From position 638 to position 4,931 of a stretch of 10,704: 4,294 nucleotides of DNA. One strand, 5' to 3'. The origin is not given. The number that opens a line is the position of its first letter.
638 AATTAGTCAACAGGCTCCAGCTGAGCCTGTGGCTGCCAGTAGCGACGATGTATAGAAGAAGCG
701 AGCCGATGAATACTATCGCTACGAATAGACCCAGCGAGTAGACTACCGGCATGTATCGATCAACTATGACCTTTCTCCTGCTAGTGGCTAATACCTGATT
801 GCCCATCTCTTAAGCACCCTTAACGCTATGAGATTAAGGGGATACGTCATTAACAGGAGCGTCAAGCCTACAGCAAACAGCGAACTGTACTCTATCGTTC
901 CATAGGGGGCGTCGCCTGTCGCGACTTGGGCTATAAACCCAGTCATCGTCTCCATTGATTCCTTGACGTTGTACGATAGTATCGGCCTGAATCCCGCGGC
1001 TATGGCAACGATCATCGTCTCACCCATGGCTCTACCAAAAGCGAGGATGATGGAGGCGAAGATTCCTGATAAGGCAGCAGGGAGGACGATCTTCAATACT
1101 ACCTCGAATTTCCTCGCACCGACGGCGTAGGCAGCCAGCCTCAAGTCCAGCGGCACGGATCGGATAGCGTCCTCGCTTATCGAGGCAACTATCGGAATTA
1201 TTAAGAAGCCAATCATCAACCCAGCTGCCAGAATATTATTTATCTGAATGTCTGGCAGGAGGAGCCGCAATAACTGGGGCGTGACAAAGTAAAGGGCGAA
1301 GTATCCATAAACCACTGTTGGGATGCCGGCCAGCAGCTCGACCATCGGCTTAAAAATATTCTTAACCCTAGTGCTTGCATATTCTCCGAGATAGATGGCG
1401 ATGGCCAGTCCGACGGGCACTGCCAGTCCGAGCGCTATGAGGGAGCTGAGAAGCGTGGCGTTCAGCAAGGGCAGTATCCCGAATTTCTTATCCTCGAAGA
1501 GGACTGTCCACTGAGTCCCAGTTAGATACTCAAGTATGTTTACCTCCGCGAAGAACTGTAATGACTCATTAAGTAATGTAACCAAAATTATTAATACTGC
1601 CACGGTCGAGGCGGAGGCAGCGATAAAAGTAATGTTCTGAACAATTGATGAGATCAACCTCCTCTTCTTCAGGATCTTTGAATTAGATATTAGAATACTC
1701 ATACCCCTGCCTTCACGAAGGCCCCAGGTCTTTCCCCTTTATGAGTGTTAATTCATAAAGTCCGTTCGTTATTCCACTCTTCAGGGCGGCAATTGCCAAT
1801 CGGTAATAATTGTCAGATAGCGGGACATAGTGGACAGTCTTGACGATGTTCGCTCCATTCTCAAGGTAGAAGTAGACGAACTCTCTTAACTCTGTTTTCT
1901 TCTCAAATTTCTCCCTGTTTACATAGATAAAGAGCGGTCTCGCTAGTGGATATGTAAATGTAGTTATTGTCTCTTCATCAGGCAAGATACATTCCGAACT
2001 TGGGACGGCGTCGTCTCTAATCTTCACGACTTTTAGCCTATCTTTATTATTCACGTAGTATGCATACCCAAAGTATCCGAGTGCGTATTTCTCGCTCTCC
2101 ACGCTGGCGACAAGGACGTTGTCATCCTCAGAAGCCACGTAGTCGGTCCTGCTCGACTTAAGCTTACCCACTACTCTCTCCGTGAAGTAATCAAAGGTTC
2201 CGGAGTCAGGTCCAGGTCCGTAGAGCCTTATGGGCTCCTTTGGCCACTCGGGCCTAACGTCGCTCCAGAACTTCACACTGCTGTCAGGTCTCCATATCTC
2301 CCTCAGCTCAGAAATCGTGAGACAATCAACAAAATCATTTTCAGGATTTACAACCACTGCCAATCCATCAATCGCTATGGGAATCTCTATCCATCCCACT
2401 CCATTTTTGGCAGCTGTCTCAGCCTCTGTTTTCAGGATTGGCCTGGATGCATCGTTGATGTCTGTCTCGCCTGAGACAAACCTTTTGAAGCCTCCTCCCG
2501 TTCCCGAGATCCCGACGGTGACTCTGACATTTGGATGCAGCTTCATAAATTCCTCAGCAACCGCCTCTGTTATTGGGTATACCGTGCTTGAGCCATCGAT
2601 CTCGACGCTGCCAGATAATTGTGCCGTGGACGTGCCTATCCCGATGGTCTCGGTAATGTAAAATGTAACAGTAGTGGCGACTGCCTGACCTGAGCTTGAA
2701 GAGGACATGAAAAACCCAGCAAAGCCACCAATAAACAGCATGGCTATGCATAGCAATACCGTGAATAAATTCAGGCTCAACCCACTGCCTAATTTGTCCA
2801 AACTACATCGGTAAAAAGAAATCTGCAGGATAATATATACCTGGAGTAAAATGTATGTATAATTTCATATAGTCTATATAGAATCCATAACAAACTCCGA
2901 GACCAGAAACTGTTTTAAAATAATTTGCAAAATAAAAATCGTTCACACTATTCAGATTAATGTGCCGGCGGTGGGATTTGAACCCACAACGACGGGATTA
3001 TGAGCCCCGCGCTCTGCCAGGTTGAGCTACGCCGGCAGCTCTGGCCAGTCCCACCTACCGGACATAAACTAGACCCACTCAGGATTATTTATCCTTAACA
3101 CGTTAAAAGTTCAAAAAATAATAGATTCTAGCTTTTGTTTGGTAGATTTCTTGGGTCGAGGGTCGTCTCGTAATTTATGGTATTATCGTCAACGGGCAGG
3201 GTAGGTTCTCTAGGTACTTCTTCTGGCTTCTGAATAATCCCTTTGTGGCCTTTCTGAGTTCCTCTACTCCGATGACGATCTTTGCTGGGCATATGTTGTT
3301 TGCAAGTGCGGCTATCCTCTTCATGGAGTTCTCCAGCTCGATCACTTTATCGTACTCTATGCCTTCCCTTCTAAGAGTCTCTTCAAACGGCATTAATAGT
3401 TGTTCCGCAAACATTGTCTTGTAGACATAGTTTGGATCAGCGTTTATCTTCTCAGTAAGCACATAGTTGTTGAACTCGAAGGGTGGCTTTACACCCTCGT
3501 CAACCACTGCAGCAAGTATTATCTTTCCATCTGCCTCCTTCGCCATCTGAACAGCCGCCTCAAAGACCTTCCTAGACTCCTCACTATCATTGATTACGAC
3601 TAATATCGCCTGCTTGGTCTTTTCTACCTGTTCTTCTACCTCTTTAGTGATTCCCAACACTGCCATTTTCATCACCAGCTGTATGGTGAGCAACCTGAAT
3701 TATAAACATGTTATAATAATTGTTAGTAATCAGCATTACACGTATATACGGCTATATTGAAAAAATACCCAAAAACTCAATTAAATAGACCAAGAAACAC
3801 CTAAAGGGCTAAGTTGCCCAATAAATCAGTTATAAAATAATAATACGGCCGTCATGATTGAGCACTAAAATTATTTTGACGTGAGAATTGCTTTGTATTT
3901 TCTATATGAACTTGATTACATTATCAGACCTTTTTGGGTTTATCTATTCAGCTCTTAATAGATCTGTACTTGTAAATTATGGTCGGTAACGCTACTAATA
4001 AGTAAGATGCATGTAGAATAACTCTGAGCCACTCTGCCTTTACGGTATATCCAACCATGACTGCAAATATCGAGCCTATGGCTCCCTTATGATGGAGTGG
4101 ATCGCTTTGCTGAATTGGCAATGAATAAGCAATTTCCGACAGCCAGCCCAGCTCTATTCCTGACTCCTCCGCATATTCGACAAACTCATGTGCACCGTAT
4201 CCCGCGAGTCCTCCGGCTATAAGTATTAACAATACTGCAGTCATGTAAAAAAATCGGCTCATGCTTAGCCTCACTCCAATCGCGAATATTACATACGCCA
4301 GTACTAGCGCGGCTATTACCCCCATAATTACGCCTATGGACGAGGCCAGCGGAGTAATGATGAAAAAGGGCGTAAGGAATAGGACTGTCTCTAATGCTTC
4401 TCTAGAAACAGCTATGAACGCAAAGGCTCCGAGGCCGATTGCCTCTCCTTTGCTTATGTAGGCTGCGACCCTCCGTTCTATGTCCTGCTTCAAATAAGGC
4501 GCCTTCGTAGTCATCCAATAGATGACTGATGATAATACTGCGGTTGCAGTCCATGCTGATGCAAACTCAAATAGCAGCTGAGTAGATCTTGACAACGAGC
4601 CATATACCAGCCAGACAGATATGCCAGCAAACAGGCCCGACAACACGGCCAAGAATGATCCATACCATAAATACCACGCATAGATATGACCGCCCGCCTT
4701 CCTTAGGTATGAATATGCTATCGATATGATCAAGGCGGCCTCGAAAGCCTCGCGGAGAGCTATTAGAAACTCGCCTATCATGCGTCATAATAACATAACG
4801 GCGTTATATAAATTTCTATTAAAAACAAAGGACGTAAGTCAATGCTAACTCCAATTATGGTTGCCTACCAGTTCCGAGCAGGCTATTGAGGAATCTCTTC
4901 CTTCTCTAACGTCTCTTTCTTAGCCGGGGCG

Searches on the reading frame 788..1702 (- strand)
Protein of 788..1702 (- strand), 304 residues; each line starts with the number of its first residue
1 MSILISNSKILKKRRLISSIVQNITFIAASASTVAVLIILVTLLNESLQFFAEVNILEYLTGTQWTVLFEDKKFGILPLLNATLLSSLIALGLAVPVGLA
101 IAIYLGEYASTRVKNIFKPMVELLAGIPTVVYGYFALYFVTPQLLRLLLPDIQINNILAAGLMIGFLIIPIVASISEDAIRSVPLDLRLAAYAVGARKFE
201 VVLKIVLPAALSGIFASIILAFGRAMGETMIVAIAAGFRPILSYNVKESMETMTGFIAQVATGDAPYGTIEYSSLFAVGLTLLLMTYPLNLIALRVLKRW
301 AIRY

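Call 8: search_protein_families(library=pfam, proteins=[window:788-1702:-], max_evalue=0.001)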
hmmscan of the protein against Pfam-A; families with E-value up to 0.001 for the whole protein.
window:788-1702:- (304 aa): 1 family
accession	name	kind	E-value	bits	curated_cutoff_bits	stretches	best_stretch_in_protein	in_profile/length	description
PF00528.27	BPD_transp_1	-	2.5e-20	73.4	26.4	1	98-296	1-178/184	Binding-protein-dependent transport system inner membrane component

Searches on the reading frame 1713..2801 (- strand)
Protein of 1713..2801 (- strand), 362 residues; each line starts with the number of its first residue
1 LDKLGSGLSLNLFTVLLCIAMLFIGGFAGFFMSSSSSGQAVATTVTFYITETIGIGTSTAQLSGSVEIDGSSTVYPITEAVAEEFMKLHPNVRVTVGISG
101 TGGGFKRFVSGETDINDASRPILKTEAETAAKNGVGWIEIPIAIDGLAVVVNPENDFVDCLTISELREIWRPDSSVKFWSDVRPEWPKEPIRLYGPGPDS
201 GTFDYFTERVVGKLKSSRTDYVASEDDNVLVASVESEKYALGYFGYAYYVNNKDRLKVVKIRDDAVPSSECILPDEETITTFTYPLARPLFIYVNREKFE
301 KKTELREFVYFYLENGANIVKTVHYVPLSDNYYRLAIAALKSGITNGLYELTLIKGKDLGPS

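Call 8: search_protein_families(library=pfam, proteins=[window:1713-2801:-], max_evalue=0.001)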
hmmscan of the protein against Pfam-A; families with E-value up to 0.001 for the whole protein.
window:1713-2801:- (362 aa): 3 families
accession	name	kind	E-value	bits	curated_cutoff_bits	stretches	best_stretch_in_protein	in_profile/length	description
PF12849.12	PBP_like_2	-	2.3e-37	129.6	27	1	58-313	4-264/267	PBP superfamily domain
PF12727.12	PBP_like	-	5.2e-08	32.7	27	1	82-232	1-137/193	PBP superfamily domain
PF01547.30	SBP_bac_1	-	1.8e-05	25.4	26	1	75-317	7-305/307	Bacterial extracellular solute-binding protein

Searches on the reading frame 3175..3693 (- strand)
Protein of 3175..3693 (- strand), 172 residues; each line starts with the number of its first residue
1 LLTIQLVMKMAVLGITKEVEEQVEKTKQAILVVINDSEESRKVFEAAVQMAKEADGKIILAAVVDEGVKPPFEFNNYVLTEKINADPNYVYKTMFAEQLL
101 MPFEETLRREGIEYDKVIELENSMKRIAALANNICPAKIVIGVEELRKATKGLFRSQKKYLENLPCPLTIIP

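Call 8: search_protein_families(library=pfam, proteins=[window:3175-3693:-], max_evalue=0.001)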
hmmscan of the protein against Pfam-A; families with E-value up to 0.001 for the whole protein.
window:3175-3693:- (172 aa): 1 family
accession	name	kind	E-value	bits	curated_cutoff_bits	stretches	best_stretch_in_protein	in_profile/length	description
PF00582.32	Usp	-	2.8e-08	34.9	24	1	29-172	4-141/141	Universal stress protein family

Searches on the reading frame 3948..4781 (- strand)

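Call 8: search_protein_families(library=pfam, proteins=[window:3948-4781:-], max_evalue=0.001)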
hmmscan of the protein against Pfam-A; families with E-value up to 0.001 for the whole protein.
window:3948-4781:- (277 aa): 1 family
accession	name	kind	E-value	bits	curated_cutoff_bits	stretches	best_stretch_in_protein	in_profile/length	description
PF03239.20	FTR1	-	3.5e-55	187.8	25.3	1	1-266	1-280/284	Iron permease FTR1 family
